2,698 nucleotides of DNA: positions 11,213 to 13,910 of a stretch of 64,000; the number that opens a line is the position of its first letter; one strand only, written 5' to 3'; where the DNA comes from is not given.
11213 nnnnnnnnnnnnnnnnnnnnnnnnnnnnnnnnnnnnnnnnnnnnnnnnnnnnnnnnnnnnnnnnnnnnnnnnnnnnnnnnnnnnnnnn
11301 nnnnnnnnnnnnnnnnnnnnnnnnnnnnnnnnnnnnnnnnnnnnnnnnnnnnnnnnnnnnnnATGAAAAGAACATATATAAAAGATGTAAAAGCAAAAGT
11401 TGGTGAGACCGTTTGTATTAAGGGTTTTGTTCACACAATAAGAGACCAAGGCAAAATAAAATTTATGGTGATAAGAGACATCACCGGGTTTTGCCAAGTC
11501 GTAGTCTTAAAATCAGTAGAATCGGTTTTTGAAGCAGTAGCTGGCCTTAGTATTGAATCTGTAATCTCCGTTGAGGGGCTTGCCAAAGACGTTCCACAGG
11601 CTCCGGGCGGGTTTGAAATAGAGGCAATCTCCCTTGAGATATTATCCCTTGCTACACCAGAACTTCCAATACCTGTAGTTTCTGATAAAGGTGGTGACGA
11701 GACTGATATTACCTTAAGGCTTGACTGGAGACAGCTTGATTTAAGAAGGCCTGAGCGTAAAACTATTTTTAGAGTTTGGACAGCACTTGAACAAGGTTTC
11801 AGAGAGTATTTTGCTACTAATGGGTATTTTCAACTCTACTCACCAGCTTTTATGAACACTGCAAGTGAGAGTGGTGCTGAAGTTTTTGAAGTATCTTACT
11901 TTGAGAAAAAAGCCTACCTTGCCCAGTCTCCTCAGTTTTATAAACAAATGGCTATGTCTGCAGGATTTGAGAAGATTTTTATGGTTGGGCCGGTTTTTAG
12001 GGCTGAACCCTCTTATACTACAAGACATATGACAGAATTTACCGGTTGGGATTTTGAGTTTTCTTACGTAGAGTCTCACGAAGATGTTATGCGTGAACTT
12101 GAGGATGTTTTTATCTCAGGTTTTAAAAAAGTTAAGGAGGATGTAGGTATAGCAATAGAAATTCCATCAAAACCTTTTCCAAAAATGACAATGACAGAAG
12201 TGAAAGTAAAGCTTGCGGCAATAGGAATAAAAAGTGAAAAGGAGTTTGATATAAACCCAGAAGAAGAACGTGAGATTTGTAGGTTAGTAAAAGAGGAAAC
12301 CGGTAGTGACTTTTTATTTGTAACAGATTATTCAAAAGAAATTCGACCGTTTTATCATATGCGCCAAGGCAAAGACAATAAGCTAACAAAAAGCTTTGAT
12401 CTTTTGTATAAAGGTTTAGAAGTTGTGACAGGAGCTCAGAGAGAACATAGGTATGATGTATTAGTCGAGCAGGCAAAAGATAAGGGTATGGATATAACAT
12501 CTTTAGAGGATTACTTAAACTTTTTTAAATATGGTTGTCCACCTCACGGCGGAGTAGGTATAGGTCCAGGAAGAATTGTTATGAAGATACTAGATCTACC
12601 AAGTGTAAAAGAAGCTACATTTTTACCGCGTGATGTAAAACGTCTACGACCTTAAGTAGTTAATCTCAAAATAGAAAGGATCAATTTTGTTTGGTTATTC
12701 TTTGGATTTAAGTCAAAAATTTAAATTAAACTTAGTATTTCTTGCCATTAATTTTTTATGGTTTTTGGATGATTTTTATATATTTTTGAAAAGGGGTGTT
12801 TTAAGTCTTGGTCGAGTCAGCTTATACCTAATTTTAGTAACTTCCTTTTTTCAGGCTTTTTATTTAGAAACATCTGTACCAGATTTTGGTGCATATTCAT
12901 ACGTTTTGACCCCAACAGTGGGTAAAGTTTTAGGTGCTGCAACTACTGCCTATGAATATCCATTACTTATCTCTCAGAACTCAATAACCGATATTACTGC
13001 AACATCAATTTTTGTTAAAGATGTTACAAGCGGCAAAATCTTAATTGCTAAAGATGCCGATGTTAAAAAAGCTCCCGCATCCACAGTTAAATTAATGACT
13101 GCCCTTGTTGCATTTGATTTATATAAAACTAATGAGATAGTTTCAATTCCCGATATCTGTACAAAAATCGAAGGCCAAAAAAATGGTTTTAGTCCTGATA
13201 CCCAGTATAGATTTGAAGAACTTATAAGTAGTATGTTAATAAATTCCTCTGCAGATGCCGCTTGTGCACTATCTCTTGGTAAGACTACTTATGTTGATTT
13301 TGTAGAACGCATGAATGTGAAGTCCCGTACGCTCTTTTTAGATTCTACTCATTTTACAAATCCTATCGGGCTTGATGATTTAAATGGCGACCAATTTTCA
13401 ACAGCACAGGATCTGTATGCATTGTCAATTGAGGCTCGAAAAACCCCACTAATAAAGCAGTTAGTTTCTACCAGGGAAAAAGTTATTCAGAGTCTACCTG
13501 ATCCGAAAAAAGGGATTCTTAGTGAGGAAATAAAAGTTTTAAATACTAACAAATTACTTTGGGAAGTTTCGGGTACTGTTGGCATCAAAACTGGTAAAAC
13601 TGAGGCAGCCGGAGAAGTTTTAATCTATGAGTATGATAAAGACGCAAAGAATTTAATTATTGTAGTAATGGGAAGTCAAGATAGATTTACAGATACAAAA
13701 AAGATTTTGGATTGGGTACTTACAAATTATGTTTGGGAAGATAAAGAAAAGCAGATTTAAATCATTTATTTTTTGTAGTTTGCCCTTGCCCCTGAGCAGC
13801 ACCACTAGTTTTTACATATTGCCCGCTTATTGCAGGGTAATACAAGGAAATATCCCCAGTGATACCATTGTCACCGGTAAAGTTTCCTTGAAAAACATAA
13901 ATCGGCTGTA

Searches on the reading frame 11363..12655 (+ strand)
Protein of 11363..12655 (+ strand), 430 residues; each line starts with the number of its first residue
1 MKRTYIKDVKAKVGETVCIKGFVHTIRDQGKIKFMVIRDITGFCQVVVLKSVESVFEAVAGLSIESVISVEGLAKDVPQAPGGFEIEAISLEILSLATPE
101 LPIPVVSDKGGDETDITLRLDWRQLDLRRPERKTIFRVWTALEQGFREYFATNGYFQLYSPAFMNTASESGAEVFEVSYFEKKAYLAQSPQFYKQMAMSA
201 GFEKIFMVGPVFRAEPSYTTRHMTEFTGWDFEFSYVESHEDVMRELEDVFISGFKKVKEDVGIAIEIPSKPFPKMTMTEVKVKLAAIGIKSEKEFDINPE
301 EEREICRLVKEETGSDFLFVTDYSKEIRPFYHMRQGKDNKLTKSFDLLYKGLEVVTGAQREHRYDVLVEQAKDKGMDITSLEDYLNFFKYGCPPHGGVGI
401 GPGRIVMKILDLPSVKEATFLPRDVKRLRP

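Call 7: search_protein_families(library=ncbifam, proteins=[window:11363-12655:+])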
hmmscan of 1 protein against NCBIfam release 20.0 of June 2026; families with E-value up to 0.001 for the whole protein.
window:11363-12655:+ (430 aa): 16 families
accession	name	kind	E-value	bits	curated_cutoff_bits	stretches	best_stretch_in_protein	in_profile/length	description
NF003483.0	PRK05159.1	equivalog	4.2e-143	477.4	353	1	1-430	3-438/438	aspartate--tRNA(Asn) ligase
TIGR00458.1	aspS_nondisc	equivalog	3.1e-118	395.4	368.4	1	5-430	2-428/428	aspartate--tRNA(Asn) ligase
NF003037.0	PRK03932.1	equivalog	9e-71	239.1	414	1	2-429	2-450/451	asparagine--tRNA ligase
TIGR00457.1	asnS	equivalog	9.2e-68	229.1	342.6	1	4-428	6-453/455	asparagine--tRNA ligase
NF001750.0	PRK00476.1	equivalog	6.9e-56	189.7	443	2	9-279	12-281/590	aspartate--tRNA ligase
TIGR00459.1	aspS_bact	equivalog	1.9e-48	165.2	373.85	2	1-280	2-277/586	aspartate--tRNA ligase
NF009460.0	PRK12820.1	equivalog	1.7e-36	125.6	1379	2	11-280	32-310/723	bifunctional aspartyl-tRNA synthetase/aspartyl/glutamyl-tRNA amidotransferase subunit C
NF001756.1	PRK00484.1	subfamily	8.7e-35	120.3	468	1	9-422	46-483/488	lysine--tRNA ligase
NF005052.0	PRK06462.1-1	equivalog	3.8e-33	115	368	1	117-423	32-345/353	asparagine synthetase A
NF005054.0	PRK06462.1-4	equivalog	5.7e-29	101.2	309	1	124-423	13-310/318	asparagine synthetase A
TIGR00499.1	lysS_bact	equivalog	9e-28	97.1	427.6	1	12-422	51-490/496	lysine--tRNA ligase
NF002821.0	PRK02983.1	equivalog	3.3e-18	65.1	742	2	7-228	652-871/1102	bifunctional lysylphosphatidylglycerol synthetase/lysine--tRNA ligase LysX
NF009101.0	PRK12445.1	subfamily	6.4e-18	64.6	1026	1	17-420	68-497/505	lysine--tRNA ligase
TIGR00462.1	genX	equivalog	2.7e-14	53.3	286.9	1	141-418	6-301/304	EF-P lysine aminoacylase EpmA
NF006828.0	PRK09350.1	equivalog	1.4e-12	47.6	264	1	144-420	24-319/325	elongation factor P--(R)-beta-lysine ligase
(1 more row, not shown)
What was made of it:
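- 11363..12655 (+): aspS, non-discriminating (archaeal-type) aspartyl-tRNA synthetase, 430 aa. NF003483 477 bits and TIGR00458 395 bits, both above their cutoffs (call 7).
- Checked: The gene is a non-discriminating archaeal-type AspRS (NF003483, 477 bits against a cutoff of 353, call 7).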

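Call 11: find_related_loci(query=window:11363-12655:+, collection=genome_contigs, flank=3000)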
Query window:11363-12655:+ (430 aa) in genome_contigs; peptide patterns used: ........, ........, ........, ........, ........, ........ (x = any residue, [..] = any of these).
600 stretches matched a pattern (row limit reached: there are more); 593 encode a relative of the query (tblastn E <= 1e-3); the best 80 are kept; 80 distinct loci.
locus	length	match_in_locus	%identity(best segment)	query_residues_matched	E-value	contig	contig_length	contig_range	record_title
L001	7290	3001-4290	65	1-430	0e+0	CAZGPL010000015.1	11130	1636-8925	MAG TPA_asm: uncultured Candidatus Saccharibacteria bacterium isolate SRP239243_co1_4 genome assembly, contig: NODE_1032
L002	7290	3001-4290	66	1-430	0e+0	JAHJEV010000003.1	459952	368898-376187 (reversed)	MAG: Patescibacteria group bacterium isolate Modern_marine_glass_biofilm.mb.140 Modern_marine_gla.mb.140_k141_410344, wh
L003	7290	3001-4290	63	1-430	0e+0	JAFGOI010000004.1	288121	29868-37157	MAG: Patescibacteria group bacterium isolate Zod_Metabat.613 k87_2257151, whole genome shotgun sequence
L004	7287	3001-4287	65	1-430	0e+0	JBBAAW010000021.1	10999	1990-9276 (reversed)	MAG: Patescibacteria group bacterium isolate SO_2017_GW3_51 scaffold_2971_c1_OW296A_2017, whole genome shotgun sequence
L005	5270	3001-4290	63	1-430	0e+0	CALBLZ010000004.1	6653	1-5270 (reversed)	MAG TPA_asm: uncultured Candidatus Berkelbacteria bacterium isolate SRR5576005_bin.117_CONCOCT_v1.1_MAG genome assembly,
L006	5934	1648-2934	63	1-430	0e+0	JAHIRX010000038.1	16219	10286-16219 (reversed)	MAG: Patescibacteria group bacterium isolate MM_PC_MetaG.mb.146 MM_PC_MetaG.mb.146_k141_796342, whole genome shotgun seq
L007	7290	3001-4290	61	1-430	0e+0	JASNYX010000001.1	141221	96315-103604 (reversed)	MAG: Patescibacteria group bacterium isolate PATE-7 HKU-EGSB-PATE-7_1, whole genome shotgun sequence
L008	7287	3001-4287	63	1-430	0e+0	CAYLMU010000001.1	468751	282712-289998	MAG TPA_asm: uncultured Candidatus Saccharibacteria bacterium isolate SRP193661_co1_136 genome assembly, contig: NODE_4_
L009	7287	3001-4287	61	1-430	0e+0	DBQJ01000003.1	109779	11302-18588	MAG TPA_asm: candidate division WWE3 bacterium UBA1397 UBA1397_contig_5408, whole genome shotgun sequence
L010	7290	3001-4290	65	1-430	0e+0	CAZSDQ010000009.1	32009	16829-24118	MAG TPA_asm: uncultured Candidatus Saccharibacteria bacterium isolate binchicken_co117_468 genome assembly, contig: NODE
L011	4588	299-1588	62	1-430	0e+0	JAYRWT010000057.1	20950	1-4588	MAG: Patescibacteria group bacterium isolate EBPR_ori4bin.13 k141_135373, whole genome shotgun sequence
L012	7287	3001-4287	66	1-430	0e+0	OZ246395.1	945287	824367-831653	MAG: uncultured Candidatus Saccharibacteria bacterium isolate SRP292972_co1_112 genome assembly, chromosome: 1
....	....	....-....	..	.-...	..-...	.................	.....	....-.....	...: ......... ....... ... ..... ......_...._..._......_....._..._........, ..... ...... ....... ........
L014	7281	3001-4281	60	3-430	4e-177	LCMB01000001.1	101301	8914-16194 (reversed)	MAG: Microgenomates group bacterium GW2011_GWF2_46_18 UX40_C0001, whole genome shotgun sequence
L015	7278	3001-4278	60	5-430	7e-177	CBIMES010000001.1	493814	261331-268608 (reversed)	MAG TPA_asm: uncultured bacterium isolate SRR16817029_binner123_Refined_20 genome assembly, contig: ERZ27393973.5, whole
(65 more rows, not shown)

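Call 17: find_related_loci(query=window:11363-12655:+, collection=metagenome_contigs, flank=1500)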
Query window:11363-12655:+ (430 aa) in metagenome_contigs; peptide patterns used: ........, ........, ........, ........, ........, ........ (x = any residue, [..] = any of these).
600 stretches matched a pattern (row limit reached: there are more); 588 encode a relative of the query (tblastn E <= 1e-3); the best 80 are kept; 80 distinct loci.
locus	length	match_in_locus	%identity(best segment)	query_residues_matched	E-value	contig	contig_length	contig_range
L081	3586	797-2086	66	1-430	0e+0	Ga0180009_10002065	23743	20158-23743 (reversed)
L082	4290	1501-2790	62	1-430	0e+0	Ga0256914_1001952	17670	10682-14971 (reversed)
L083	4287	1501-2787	63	1-430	0e+0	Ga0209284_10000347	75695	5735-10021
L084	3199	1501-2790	64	1-430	0e+0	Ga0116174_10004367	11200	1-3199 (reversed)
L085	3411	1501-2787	63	1-430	0e+0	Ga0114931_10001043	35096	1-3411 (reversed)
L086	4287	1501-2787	62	1-430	0e+0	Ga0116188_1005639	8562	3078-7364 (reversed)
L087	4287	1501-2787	62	1-430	0e+0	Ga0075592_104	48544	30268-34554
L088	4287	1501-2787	63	1-430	0e+0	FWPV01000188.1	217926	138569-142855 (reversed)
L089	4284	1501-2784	60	1-430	0e+0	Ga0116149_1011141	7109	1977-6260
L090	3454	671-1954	62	1-430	0e+0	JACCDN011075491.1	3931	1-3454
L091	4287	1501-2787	59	1-430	5e-180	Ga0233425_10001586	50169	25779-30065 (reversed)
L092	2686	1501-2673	58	1-430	0e+0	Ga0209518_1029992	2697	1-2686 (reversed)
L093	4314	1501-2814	58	1-430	7e-173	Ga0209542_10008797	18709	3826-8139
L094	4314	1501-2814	58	1-430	9e-171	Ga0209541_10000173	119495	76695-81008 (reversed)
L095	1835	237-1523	56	1-430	0e+0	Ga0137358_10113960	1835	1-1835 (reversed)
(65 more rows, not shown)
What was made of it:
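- Tried and rejected: These gave at most 66-68% identity (calls 11, 17).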

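Call 19: find_homologous_proteins(query=window:11363-12655:+, max_evalue=1e-100)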
Query window:11363-12655:+ (430 aa): 5498 proteins with E <= 1e-100 among 8000 candidates; the best 120 are listed.
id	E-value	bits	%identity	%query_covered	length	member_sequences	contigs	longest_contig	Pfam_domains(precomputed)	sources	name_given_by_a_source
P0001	2.8e-286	967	100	100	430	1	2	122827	PF01336.32,PF00152.26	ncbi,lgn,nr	ncbi:aspartate--tRNA(Asn) ligase [candidate division WWE3 bacterium]|nr:aspartate--tRNA(Asn) ligase 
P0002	4.7e-241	818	82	100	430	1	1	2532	PF01336.32,PF00152.26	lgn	-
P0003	6.7e-229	778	76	100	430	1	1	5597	PF01336.32,PF00152.26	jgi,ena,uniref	uniref:Aspartate--tRNA(Asp/Asn) ligase n=1 Tax=candidate division WWE3 bacterium TaxID=2053526 RepID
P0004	8.3e-221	752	76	99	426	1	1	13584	PF01336.32,PF00152.26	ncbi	-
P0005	1.1e-220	751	73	100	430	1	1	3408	PF01336.32,PF00152.26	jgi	jgi:aspartyl-tRNA synthetase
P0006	3.7e-204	697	70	100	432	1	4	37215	PF01336.32,PF00152.26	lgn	-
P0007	6.0e-201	686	68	100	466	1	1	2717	PF01336.32,PF00152.26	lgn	-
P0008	2.3e-198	678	67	100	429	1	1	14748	PF01336.32,PF00152.26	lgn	-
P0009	6.1e-198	676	65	100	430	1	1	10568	PF01336.32,PF00152.26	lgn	-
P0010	1.1e-197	675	66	100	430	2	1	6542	PF01336.32,PF00152.26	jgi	-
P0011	2.8e-197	674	67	100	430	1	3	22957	PF01336.32,PF00152.26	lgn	-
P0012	5.9e-197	673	66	100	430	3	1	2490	PF01336.32,PF00152.26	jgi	jgi:aspartyl-tRNA synthetase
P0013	5.0e-196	670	67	100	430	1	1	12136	PF01336.32,PF00152.26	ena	-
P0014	6.1e-196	670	67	100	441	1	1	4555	PF01336.32,PF00152.26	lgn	-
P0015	5.2e-195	667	65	100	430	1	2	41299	PF01336.32,PF00152.26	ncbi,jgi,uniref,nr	ncbi:aspartate--tRNA(Asn) ligase [candidate division WWE3 bacterium]|jgi:aspartyl-tRNA synthetase|un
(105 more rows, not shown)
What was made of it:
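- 11363..12655 (+): P0001 is 100% identical (call 19).
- Checked: It is 100% identical to a protein of a candidate division WWE3 bacterium (call 19).
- The AspRS is a clear orthologue of those behind GAC leaders (calls 7, 19).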

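Call 20: find_encoding_contigs(protein=P0002, flank=1500, max_places=2)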
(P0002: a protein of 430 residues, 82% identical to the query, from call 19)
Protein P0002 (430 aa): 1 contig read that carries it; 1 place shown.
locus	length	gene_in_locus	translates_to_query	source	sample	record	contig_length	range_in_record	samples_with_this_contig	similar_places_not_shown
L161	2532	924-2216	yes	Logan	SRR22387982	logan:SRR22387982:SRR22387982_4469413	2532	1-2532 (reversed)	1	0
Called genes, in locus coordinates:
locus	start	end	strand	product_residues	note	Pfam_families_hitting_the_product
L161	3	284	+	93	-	?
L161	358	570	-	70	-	-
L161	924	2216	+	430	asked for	PF01336:tRNA_anti-codon, PF00152:tRNA-synt_2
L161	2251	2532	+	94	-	?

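Call 21: find_encoding_contigs(protein=P0003, flank=1500, max_places=2)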
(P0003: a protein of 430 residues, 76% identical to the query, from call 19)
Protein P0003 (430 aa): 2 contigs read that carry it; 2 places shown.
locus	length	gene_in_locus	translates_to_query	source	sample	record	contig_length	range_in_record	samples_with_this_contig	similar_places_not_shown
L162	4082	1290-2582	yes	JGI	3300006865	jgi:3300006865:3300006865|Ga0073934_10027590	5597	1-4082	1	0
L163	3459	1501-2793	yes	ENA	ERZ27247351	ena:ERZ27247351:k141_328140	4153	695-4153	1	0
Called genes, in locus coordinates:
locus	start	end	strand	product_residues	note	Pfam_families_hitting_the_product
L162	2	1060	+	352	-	?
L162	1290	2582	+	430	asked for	PF01336:tRNA_anti-codon, PF00152:tRNA-synt_2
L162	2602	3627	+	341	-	PF00768:Peptidase_S11, PF13354:Beta-lactamase2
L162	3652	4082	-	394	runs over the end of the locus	-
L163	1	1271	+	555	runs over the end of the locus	PF01368:DHH, PF02272:DHHA1, PF17768:RecJ_OB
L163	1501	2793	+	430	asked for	PF01336:tRNA_anti-codon, PF00152:tRNA-synt_2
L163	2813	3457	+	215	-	?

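Call 22: find_encoding_contigs(protein=P0004, flank=1500, max_places=2)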
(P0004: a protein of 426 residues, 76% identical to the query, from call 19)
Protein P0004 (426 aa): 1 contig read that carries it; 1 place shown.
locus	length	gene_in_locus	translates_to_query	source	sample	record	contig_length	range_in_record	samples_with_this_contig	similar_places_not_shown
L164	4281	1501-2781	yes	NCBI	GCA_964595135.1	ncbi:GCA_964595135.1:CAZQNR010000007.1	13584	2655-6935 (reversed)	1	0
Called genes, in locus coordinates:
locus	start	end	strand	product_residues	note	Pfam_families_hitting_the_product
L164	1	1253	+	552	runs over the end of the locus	PF01368:DHH, PF02272:DHHA1, PF17768:RecJ_OB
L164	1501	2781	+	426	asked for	PF01336:tRNA_anti-codon, PF00152:tRNA-synt_2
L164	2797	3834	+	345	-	PF00768:Peptidase_S11, PF02113:Peptidase_S13 (weak)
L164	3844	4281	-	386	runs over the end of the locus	-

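Call 23: find_encoding_contigs(protein=P0005, flank=1500, max_places=2)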
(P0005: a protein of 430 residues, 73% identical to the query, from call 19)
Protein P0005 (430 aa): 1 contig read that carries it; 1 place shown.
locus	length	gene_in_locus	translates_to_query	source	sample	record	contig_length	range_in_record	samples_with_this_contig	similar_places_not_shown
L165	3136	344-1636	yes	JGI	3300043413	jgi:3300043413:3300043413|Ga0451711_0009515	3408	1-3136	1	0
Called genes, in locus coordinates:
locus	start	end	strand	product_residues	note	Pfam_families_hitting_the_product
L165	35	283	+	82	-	PF17768:RecJ_OB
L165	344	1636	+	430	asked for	PF01336:tRNA_anti-codon, PF00152:tRNA-synt_2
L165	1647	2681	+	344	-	PF00768:Peptidase_S11, PF02113:Peptidase_S13 (weak)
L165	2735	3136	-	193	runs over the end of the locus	-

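Call 24: find_encoding_contigs(protein=P0006, flank=1500, max_places=2)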
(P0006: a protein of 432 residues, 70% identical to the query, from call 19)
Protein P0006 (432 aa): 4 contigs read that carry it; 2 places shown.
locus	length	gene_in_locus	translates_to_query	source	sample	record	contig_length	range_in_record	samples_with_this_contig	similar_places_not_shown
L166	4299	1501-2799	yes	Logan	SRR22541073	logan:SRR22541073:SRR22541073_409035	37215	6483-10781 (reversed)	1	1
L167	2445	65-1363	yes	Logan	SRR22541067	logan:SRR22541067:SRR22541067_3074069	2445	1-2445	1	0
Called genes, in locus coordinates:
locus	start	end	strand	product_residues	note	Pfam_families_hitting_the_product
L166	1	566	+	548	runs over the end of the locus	PF01368:DHH, PF02272:DHHA1, PF17768:RecJ_OB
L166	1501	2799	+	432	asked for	PF01336:tRNA_anti-codon, PF00152:tRNA-synt_2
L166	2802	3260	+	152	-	PF04073:tRNA_edit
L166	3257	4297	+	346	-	PF00768:Peptidase_S11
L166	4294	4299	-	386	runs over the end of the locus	-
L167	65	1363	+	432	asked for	PF01336:tRNA_anti-codon, PF00152:tRNA-synt_2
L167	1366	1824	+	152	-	PF04073:tRNA_edit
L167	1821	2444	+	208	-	?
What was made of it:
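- Tried and rejected: Better ones (82%, 76%, 76%) came from the protein database (calls 19-24).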

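Call 27: find_encoding_contigs(protein=P0007, flank=1500, max_places=1)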
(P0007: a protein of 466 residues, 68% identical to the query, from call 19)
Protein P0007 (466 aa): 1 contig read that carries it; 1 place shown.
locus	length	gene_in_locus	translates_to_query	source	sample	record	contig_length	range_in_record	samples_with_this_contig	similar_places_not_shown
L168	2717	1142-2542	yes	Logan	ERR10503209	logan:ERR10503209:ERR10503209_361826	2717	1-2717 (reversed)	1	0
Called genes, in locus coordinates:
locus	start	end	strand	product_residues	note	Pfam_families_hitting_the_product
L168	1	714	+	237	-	?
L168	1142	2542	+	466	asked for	PF01336:tRNA_anti-codon, PF00152:tRNA-synt_2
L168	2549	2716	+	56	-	?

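Call 28: find_encoding_contigs(protein=P0008, flank=1500, max_places=1)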
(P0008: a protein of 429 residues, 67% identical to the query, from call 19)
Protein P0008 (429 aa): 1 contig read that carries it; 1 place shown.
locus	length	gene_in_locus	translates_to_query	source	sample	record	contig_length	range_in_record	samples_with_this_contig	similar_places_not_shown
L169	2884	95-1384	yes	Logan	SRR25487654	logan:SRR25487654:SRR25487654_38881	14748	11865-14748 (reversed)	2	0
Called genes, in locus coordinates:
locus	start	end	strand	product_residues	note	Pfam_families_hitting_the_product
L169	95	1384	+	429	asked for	PF01336:tRNA_anti-codon, PF00152:tRNA-synt_2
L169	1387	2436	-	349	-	-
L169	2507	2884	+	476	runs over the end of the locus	PF00749:tRNA-synt_1c, PF19269:Anticodon_2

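Call 29: find_encoding_contigs(protein=P0011, flank=1500, max_places=1)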
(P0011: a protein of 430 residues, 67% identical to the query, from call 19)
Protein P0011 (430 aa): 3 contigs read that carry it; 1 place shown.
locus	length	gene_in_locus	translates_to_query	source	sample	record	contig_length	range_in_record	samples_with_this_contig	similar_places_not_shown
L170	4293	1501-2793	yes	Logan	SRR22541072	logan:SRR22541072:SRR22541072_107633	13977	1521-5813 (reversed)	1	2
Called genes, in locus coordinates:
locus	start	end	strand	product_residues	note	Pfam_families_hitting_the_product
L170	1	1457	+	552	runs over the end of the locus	PF01368:DHH, PF02272:DHHA1, PF17768:RecJ_OB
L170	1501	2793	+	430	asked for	PF01336:tRNA_anti-codon, PF00152:tRNA-synt_2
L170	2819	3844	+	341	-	PF00768:Peptidase_S11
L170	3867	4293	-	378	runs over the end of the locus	-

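Call 30: find_encoding_contigs(protein=P0013, flank=1500, max_places=1)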
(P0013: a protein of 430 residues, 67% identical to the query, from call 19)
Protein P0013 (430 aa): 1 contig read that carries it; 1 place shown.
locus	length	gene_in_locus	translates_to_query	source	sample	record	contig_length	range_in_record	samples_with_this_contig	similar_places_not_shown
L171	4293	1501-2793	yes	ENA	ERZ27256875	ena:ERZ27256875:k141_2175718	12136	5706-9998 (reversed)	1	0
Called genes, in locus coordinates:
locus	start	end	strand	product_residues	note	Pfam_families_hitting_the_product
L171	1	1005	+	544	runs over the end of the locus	PF01368:DHH, PF02272:DHHA1, PF17768:RecJ_OB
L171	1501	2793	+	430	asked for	PF01336:tRNA_anti-codon, PF00152:tRNA-synt_2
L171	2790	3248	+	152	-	PF04073:tRNA_edit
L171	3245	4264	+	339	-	PF00768:Peptidase_S11, PF02113:Peptidase_S13 (weak), PF13354:Beta-lactamase2 (weak)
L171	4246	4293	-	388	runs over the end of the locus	-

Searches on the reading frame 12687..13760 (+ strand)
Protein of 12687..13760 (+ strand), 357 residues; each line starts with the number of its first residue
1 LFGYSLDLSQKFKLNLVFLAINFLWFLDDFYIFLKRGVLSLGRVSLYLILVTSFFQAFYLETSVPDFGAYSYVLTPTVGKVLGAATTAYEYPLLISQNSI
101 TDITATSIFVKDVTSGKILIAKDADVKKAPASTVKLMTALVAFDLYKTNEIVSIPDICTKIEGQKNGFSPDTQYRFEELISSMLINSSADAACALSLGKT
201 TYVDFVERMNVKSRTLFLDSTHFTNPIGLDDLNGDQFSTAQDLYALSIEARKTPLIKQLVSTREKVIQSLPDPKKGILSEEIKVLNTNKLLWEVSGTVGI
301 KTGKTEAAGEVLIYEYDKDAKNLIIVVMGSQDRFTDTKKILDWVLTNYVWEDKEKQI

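Call 60: search_protein_families(library=ncbifam, proteins=[window:12687-13760:+], max_evalue=0.00001)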
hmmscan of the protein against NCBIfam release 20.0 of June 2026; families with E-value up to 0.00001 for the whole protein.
window:12687-13760:+ (357 aa): 7 families
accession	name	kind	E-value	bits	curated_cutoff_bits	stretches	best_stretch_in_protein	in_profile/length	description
NF008668.0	PRK11669.1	equivalog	5.2e-25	88.2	294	1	97-347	35-283/316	D-alanyl-D-alanine endopeptidase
NF008059.0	PRK10793.1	equivalog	9.6e-21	73.9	694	1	97-345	38-289/403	D-alanyl-D-alanine carboxypeptidase DacA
NF008489.0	PRK11397.1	equivalog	1.2e-20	73.7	610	1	98-348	30-283/389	serine-type D-Ala-D-Ala carboxypeptidase DacD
NF007445.0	PRK10001.1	equivalog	1.3e-16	60.4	765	1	101-345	35-282/400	serine-type D-Ala-D-Ala carboxypeptidase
NF038273.1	strep_PBP3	exception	3.4e-14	52.7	490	1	101-349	24-293/407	D-alanyl-D-alanine carboxypeptidase PBP3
NF000471.1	vanY_of_D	exception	8.6e-13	48.2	625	1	98-344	91-351/354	transpeptidase-like D-Ala-D-Ala carboxypeptidase VanY-D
NF038258.2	PBP4_Staph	exception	2.8e-12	46.2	500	1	112-329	48-278/366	penicillin-binding protein PBP4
